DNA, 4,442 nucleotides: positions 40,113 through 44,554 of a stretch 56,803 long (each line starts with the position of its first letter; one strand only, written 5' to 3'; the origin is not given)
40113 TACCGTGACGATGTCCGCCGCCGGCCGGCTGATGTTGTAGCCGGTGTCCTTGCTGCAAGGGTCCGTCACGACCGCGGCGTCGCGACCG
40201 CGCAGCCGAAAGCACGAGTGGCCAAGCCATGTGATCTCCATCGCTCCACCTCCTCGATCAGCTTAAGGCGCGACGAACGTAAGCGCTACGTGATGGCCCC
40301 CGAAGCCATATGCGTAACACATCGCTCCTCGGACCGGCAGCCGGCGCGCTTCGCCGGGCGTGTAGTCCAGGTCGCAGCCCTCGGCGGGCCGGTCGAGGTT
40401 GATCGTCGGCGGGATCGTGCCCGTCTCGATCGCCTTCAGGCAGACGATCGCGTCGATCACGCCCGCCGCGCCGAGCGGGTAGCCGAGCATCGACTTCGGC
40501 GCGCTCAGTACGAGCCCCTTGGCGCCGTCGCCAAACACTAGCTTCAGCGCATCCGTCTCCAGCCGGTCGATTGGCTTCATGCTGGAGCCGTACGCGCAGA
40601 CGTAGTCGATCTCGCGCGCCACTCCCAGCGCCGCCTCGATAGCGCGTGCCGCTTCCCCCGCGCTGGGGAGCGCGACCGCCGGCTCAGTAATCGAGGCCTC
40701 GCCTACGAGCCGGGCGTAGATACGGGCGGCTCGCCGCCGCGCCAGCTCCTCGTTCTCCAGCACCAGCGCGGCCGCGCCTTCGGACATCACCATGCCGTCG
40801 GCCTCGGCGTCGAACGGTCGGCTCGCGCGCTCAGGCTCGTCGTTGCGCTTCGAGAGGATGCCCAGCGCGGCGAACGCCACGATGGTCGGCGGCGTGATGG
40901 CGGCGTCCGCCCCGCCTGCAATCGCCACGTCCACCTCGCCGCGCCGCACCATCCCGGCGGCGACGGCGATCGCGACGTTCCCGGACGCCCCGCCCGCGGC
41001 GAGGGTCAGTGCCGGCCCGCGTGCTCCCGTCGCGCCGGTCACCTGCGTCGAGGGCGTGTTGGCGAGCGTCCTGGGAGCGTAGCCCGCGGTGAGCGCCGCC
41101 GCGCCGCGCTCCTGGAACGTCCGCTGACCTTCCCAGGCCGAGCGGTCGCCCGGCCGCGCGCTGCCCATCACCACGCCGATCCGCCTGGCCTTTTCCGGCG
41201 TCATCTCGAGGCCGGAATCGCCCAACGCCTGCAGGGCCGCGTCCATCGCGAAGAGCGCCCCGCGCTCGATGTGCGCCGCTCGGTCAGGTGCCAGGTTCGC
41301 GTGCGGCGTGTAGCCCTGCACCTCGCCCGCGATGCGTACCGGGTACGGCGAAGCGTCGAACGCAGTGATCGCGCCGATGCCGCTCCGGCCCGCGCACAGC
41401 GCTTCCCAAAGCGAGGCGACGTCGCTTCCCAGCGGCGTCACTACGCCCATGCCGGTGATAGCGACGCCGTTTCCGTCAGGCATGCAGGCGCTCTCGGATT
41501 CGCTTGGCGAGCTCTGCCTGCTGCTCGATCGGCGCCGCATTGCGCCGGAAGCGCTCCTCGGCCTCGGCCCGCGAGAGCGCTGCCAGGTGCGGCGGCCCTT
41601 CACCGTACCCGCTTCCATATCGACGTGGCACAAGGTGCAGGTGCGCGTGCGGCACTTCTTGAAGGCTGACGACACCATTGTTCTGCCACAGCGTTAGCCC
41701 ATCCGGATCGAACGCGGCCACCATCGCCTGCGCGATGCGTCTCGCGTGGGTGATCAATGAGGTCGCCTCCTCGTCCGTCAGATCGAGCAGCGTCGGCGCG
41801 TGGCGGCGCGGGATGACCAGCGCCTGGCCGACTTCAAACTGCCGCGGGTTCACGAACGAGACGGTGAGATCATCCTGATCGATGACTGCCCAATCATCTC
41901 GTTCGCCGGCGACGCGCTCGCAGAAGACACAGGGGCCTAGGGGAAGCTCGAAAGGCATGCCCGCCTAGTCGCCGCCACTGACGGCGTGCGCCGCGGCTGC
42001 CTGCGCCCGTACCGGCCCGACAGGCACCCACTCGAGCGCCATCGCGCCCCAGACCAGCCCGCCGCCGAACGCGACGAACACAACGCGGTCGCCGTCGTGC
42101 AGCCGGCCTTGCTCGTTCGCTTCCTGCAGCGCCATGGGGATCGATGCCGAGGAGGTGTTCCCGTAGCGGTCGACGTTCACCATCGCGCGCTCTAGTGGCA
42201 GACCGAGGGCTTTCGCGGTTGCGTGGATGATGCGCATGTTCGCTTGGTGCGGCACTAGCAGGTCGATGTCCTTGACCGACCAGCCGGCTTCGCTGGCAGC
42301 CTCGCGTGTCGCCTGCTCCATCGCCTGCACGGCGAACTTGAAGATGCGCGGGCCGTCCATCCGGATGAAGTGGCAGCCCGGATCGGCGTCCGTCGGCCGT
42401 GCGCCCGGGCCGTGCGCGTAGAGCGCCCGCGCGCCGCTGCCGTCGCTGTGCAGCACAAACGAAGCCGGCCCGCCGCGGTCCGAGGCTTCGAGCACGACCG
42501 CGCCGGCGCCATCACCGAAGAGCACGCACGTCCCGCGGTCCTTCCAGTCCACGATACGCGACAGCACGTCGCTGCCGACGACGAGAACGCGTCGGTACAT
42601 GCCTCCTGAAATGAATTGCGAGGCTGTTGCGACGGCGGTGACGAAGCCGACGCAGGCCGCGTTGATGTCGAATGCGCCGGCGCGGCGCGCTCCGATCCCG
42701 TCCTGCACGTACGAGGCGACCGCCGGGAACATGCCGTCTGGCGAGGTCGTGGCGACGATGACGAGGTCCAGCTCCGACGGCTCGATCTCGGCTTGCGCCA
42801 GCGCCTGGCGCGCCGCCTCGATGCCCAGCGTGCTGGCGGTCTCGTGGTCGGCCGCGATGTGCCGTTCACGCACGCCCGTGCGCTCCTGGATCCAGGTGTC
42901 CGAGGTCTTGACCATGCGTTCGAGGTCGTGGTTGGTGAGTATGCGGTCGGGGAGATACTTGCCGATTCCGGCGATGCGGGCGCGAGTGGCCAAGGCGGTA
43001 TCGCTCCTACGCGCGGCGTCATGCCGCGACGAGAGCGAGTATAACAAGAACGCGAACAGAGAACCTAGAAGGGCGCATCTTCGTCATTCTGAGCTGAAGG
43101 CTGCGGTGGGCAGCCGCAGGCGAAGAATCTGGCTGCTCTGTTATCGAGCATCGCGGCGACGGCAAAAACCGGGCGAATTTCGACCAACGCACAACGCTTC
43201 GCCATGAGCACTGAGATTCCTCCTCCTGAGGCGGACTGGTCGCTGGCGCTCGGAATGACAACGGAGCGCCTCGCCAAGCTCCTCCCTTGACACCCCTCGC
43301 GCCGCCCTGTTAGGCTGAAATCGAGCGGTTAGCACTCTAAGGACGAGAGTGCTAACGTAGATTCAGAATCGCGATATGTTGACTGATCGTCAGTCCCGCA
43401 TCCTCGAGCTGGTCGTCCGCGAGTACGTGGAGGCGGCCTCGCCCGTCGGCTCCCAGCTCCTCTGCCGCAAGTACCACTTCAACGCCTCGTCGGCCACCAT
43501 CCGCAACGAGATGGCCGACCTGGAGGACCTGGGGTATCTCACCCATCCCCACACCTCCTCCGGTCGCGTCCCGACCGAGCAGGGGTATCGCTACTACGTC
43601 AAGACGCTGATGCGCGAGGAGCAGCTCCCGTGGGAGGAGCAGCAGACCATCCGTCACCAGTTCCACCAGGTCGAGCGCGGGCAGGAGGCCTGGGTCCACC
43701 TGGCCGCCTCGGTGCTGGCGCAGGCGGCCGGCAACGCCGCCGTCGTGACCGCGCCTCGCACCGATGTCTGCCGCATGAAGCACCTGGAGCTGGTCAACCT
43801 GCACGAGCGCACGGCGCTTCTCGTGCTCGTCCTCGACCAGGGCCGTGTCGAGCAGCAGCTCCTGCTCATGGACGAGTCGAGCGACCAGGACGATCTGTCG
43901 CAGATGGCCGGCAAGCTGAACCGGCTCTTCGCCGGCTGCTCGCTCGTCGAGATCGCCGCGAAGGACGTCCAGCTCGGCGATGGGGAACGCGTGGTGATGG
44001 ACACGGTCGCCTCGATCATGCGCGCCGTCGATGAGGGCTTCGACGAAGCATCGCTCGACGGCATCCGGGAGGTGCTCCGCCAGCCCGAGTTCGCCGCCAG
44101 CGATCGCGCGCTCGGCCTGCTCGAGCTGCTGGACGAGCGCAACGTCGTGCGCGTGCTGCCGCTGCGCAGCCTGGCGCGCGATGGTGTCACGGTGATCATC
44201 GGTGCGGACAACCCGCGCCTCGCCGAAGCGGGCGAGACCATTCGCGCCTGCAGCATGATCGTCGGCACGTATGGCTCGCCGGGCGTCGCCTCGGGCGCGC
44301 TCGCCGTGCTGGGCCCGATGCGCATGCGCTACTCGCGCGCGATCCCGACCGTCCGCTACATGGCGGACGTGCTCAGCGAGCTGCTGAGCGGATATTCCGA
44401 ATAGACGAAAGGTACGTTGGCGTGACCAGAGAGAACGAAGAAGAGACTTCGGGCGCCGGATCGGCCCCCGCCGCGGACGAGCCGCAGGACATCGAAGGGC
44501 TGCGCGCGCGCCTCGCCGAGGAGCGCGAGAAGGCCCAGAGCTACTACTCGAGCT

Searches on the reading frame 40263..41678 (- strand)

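Call 47: search_protein_families(library=pfam, proteins=[window:40263-41678:-], max_evalue=0.0001)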
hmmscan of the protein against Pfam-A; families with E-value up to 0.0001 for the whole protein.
window:40263-41678:- (471 aa): 2 families
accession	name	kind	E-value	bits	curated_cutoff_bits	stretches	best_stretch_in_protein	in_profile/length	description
PF00109.32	ketoacyl-synt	-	1.1e-44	153.4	20.8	1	71-311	3-250/252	Beta-ketoacyl synthase, N-terminal domain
PF02801.28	Ketoacyl-synt_C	-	6.7e-19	68.5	20.8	1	327-428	14-118/119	Beta-ketoacyl synthase, C-terminal domain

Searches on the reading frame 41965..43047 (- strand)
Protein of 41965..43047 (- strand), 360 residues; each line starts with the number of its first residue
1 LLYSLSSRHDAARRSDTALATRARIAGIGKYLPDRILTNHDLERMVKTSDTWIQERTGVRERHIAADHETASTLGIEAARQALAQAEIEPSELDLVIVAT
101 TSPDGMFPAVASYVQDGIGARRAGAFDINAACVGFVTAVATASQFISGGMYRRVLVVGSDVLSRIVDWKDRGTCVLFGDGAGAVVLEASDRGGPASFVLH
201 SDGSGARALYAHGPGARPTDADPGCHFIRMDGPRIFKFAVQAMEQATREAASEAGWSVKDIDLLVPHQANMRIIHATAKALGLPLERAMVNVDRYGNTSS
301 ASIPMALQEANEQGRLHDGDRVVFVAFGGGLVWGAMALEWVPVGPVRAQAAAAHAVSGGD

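Call 47: search_protein_families(library=pfam, proteins=[window:41965-43047:-], max_evalue=0.0001)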
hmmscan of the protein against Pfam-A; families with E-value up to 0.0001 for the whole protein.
window:41965-43047:- (360 aa): 4 families
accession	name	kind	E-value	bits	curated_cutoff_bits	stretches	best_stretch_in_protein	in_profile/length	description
PF08541.16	ACP_syn_III_C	-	2.7e-38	130.4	26.6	1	253-340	3-90/90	3-Oxoacyl-[acyl-carrier-protein (ACP)] synthase III C terminal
PF08545.16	ACP_syn_III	-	3.4e-31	107.4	24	1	126-203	1-80/80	3-Oxoacyl-[acyl-carrier-protein (ACP)] synthase III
PF00108.29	Thiolase_N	-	3.2e-07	30.4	26.4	1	56-164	8-117/260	Thiolase, N-terminal domain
PF22691.2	Thiolase_C_1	-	5.7e-05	23.3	28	0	238-269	15-46/144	Thiolase C-terminal domain-like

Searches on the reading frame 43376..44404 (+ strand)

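Call 47: search_protein_families(library=pfam, proteins=[window:43376-44404:+], max_evalue=0.0001)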
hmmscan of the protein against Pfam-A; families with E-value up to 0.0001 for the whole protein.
window:43376-44404:+ (342 aa): 1 family
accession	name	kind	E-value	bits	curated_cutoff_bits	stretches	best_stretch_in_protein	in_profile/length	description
PF01628.27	HrcA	-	1.6e-42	146.3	22.2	1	105-323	2-215/215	HrcA protein C terminal domain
